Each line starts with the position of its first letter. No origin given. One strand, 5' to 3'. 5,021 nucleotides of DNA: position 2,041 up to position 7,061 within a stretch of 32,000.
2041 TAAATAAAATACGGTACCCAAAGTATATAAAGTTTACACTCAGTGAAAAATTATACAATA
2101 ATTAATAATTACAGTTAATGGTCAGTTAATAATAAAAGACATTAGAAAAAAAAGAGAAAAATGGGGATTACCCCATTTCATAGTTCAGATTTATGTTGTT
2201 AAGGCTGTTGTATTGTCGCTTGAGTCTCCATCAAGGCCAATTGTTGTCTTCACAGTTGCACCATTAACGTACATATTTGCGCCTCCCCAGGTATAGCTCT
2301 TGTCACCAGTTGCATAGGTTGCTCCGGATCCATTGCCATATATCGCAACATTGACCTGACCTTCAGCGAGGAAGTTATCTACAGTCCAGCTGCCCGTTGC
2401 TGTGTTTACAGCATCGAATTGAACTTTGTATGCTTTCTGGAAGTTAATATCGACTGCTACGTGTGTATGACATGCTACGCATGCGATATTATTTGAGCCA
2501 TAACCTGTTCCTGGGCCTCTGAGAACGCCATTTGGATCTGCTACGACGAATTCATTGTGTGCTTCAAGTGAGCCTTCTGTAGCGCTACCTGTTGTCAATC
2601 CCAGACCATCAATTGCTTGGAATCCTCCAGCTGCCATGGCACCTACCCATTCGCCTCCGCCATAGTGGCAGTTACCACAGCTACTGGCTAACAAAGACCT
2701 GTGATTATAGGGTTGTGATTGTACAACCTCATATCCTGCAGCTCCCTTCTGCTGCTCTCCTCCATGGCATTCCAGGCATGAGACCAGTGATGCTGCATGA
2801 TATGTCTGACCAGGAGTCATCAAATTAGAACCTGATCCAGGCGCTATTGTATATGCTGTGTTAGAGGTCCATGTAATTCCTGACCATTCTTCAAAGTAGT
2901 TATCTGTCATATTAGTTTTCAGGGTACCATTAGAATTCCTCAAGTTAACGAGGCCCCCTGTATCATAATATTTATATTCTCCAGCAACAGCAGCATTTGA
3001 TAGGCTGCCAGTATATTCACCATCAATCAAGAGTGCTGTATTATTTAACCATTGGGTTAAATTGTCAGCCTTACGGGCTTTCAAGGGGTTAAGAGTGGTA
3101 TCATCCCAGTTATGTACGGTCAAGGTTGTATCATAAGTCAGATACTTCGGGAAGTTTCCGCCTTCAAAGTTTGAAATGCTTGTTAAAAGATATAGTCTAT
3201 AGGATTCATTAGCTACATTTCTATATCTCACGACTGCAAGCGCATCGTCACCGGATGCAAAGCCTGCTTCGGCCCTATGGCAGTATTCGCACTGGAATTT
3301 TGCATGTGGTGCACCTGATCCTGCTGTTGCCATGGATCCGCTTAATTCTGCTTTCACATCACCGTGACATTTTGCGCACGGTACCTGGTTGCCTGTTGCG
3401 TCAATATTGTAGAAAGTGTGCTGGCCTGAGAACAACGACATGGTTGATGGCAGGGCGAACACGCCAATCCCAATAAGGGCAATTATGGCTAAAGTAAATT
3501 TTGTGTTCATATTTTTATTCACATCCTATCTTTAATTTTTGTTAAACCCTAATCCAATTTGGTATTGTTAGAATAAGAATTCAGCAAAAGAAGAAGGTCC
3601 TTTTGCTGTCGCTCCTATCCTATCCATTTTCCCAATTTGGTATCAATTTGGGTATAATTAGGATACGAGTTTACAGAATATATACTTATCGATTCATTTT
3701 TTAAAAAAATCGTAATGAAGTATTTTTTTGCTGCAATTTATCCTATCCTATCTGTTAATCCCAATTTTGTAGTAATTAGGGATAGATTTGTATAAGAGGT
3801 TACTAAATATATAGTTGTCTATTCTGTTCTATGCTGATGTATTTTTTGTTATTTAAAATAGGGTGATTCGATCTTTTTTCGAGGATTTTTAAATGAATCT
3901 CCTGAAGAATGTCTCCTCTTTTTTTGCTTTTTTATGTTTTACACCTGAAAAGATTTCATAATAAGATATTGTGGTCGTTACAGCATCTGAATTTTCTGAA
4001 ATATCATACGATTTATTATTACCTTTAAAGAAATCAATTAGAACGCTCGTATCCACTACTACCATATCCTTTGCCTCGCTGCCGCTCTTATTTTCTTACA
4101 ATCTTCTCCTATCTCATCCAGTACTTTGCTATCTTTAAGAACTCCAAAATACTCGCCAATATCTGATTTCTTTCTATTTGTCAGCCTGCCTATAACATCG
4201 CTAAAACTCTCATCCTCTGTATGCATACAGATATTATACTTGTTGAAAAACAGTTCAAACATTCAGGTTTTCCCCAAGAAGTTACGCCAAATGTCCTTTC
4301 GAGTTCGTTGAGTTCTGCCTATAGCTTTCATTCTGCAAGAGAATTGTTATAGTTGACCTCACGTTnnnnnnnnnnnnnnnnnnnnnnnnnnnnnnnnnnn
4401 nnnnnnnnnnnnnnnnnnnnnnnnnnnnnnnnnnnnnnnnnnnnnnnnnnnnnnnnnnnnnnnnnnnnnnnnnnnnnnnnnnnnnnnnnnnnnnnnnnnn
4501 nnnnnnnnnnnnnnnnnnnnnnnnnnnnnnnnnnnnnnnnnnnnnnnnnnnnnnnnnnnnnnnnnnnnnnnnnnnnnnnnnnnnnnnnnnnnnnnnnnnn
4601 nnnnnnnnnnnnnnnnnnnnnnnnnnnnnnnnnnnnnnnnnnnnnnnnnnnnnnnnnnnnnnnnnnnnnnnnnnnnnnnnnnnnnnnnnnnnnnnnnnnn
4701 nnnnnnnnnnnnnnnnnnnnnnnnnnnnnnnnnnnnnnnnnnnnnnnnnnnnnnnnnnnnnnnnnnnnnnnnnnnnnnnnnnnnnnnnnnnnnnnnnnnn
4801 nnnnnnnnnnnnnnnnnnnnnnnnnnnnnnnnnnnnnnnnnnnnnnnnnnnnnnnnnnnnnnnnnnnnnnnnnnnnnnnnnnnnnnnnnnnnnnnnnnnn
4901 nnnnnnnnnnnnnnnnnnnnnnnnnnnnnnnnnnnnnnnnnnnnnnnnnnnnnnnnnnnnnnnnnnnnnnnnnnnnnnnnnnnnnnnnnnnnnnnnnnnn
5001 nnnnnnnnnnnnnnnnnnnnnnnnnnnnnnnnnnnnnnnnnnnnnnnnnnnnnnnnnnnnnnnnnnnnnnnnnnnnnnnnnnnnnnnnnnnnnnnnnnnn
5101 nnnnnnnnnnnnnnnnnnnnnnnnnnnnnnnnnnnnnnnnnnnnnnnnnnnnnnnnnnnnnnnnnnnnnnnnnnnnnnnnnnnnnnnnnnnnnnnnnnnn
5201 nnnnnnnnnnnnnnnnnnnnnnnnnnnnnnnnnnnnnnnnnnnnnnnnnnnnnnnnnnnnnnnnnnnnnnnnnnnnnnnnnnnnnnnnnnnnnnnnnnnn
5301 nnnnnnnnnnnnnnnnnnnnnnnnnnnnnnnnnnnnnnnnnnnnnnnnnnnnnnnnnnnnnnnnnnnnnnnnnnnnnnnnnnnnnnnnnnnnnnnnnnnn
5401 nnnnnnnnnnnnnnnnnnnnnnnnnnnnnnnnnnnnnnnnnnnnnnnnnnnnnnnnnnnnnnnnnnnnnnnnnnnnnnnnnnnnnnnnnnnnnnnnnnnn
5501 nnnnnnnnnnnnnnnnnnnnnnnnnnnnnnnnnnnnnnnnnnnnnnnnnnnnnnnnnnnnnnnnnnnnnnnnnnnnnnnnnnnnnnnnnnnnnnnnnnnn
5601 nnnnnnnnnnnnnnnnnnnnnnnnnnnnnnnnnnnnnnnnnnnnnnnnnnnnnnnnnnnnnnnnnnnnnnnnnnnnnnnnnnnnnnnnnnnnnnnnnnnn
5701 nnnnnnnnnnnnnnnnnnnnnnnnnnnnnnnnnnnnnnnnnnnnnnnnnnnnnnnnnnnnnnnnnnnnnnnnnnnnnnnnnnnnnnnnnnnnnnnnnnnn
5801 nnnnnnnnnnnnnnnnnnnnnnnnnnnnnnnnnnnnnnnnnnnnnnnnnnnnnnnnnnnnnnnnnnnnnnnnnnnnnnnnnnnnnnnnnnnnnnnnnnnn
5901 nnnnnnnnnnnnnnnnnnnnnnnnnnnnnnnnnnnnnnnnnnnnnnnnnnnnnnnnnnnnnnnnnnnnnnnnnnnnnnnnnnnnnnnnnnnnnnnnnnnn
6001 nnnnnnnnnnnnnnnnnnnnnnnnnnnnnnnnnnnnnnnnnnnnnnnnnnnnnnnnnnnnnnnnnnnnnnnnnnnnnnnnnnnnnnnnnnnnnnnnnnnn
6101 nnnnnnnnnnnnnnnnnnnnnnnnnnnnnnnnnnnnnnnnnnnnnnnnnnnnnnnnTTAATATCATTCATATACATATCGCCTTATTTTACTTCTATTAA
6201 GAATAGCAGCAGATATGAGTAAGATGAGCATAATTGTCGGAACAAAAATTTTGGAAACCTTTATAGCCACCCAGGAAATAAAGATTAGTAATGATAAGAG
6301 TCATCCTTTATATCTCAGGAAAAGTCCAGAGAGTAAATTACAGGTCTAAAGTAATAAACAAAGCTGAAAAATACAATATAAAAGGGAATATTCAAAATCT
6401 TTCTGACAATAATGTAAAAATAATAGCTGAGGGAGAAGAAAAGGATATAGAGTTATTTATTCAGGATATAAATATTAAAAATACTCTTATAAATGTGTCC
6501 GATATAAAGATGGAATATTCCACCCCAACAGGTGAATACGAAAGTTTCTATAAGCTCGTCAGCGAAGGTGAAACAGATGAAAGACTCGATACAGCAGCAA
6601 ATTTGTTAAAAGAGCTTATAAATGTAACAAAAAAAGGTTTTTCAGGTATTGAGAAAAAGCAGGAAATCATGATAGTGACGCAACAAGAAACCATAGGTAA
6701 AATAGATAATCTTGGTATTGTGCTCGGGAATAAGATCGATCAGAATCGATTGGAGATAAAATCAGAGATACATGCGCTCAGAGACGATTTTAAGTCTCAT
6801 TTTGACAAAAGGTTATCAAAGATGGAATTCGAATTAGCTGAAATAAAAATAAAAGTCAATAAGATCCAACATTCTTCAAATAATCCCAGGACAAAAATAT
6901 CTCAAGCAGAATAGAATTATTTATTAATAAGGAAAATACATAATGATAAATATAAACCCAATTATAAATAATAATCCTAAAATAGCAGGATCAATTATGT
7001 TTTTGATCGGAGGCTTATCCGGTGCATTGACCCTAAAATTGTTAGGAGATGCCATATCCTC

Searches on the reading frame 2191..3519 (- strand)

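Call 12: search_protein_families(library=pfam, proteins=[window:2191-3519:-], max_evalue=0.001)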
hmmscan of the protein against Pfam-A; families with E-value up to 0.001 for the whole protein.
window:2191-3519:- (442 aa): 3 families
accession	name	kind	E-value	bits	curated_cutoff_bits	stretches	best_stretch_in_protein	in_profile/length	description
PF14522.11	Cytochrome_C7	-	2.4e-10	40.5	24.8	0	239-287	6-50/67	Cytochrome c7 and related cytochrome c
PF14537.11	Cytochrom_c3_2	-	5.6e-06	27.2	25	0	243-286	24-65/79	Cytochrome c3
PF22113.1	Mtrc-MtrF_II-IV_dom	-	2e-05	24.6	30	0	237-288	112-166/176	Outer membrane cytochrome MtrC/MtrF-like, domains II/IV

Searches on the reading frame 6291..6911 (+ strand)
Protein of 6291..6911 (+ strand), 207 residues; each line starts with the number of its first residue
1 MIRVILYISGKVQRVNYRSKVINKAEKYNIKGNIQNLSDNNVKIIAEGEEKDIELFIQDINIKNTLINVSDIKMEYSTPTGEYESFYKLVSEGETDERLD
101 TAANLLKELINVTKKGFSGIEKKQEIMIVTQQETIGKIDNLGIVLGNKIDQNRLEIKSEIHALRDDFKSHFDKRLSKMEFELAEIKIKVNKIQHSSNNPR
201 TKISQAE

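Call 12: search_protein_families(library=pfam, proteins=[window:6291-6911:+], max_evalue=0.001)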
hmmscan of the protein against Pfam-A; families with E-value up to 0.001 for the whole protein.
window:6291-6911:+ (207 aa): 1 family
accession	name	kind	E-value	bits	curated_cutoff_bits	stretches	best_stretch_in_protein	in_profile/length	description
PF00708.24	Acylphosphatase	-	1.5e-18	67.3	22.5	1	6-86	3-83/85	Acylphosphatase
